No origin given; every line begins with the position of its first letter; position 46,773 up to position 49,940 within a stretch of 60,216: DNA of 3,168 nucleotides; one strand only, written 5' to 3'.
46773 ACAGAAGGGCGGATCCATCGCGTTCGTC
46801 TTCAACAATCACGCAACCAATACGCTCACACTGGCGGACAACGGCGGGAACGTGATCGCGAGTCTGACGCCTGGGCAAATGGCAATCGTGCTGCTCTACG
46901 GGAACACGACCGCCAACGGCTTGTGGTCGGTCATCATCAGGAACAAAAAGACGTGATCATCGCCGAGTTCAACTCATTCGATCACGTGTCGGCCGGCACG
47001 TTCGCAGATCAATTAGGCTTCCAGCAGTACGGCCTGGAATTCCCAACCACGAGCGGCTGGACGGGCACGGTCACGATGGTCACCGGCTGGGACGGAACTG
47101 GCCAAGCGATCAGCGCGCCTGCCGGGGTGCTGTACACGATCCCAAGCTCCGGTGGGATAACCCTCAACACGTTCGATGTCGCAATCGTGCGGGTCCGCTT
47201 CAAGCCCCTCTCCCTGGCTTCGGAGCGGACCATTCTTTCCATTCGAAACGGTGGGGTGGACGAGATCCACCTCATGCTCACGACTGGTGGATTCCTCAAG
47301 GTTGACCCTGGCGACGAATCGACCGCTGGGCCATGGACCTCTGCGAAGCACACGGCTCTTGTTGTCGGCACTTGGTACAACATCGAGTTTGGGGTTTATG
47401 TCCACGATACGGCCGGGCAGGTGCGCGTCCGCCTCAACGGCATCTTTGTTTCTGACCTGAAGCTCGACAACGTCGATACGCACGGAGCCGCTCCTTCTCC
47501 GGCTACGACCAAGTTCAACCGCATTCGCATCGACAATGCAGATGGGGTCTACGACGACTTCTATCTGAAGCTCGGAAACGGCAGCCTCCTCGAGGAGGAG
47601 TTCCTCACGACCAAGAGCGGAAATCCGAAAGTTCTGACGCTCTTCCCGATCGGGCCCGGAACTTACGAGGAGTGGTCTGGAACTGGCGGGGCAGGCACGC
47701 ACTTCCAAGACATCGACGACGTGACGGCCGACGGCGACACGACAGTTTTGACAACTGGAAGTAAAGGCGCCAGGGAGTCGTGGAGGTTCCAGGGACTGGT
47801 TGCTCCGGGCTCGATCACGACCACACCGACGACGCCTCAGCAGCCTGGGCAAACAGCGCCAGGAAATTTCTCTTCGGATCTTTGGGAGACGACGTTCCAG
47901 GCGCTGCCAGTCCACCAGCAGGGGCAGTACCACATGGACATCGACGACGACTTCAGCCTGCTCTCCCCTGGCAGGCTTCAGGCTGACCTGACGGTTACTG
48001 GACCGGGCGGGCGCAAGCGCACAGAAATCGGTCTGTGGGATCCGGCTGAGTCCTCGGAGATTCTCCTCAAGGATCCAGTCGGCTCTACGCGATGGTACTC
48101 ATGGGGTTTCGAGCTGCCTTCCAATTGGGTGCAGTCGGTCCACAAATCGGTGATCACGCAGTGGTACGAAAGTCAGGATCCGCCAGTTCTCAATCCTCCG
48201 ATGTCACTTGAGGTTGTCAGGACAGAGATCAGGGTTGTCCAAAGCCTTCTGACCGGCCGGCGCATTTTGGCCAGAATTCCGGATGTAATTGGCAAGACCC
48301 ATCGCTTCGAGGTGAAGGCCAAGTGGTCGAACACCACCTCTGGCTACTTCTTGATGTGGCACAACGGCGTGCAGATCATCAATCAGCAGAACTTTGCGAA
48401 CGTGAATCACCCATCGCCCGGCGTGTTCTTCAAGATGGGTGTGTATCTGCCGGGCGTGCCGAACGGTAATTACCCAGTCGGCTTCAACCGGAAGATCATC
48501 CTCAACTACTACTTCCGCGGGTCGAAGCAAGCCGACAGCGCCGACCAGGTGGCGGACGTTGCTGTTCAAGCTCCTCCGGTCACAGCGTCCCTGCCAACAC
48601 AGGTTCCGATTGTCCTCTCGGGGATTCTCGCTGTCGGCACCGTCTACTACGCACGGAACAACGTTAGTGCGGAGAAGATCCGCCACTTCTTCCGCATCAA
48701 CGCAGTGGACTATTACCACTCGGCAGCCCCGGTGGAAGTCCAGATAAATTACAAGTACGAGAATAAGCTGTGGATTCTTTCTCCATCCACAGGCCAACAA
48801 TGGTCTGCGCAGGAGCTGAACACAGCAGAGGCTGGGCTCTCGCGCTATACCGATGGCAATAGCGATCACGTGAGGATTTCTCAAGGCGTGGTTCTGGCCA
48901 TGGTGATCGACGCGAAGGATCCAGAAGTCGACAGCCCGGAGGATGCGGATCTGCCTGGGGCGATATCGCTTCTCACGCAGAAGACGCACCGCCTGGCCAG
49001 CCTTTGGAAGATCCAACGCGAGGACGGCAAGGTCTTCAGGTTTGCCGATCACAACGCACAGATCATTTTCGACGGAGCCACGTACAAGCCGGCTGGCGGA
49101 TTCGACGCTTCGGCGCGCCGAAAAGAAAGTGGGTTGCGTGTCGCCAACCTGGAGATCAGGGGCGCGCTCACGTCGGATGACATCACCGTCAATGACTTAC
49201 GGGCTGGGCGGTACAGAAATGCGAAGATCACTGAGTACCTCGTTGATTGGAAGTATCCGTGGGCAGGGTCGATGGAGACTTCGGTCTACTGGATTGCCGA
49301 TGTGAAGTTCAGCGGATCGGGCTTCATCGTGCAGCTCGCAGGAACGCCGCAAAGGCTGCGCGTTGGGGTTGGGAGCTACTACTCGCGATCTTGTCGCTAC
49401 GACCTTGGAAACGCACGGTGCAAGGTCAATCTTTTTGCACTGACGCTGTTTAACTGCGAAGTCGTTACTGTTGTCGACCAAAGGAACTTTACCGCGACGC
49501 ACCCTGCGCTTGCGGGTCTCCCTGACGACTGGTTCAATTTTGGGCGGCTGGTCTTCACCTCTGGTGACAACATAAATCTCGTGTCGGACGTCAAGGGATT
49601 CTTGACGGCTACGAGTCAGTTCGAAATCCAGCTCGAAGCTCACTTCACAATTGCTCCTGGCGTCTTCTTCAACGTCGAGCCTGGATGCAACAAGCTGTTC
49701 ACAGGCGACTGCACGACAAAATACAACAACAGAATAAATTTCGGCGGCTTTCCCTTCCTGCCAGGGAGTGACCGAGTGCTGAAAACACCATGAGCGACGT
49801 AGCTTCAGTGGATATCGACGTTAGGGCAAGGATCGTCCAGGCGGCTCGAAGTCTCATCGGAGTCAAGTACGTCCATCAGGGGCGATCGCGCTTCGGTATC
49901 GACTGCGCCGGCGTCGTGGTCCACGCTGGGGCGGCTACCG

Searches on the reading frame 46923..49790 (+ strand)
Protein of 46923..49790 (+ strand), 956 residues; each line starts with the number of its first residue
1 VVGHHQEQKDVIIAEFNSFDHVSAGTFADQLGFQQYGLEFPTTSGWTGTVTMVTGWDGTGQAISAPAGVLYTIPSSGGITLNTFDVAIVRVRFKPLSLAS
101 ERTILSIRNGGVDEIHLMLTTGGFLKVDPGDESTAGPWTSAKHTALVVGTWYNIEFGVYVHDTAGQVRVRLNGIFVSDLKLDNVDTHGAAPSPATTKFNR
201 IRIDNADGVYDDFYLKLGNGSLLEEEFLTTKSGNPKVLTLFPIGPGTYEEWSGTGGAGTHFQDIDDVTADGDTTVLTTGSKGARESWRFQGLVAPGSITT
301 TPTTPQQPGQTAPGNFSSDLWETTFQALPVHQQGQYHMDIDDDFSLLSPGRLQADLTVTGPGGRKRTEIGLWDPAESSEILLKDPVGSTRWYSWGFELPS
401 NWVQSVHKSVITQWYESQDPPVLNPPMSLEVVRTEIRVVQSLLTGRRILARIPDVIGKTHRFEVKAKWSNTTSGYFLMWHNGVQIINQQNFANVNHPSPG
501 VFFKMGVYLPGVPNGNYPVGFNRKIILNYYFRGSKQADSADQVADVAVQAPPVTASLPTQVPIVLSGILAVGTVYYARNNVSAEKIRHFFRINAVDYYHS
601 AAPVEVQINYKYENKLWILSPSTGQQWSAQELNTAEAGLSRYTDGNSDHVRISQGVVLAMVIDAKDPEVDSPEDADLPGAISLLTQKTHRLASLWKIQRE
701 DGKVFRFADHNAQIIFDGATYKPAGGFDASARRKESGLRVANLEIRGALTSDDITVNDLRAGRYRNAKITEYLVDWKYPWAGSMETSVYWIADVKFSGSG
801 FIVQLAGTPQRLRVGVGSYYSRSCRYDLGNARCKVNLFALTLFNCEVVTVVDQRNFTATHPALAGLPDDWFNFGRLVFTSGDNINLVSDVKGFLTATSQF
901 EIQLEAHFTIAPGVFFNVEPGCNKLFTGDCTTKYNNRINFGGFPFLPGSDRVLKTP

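Call 23: search_protein_families(library=phrogs, proteins=[window:46923-49790:+], max_evalue=0.001)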
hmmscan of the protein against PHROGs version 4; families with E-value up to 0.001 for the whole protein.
window:46923-49790:+ (956 aa): 4 families
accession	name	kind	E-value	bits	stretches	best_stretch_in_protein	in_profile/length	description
phrog_778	-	tail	6.7e-50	171.1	1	686-953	10-270/287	tail assembly protein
phrog_15205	-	tail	4.8e-12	46.1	1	697-949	218-458/467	tail assembly protein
phrog_6368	-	unknown function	7e-09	36.3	1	580-639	266-324/328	-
phrog_28246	-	tail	1.3e-07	32.9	1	814-948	4-130/140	tail assembly protein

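Call 106: search_protein_families(library=pfam, proteins=[window:46923-49790:+], max_evalue=0.001)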
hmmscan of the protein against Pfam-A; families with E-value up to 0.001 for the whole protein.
window:46923-49790:+ (956 aa): 3 families
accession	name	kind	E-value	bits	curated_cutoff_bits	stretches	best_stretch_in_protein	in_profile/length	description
PF09931.15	Phage_phiJL001_Gp84_N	-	5.6e-42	144.1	26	1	682-836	6-160/160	Baseplate hub protein, N-terminal attachment domain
PF14099.13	Polysacc_lyase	-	5.5e-25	88.9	29.9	1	354-511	46-197/210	Polysaccharide lyase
PF09356.15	Phage_BR0599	-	8.2e-18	65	22.9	1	869-950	1-80/80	Phage conserved hypothetical protein BR0599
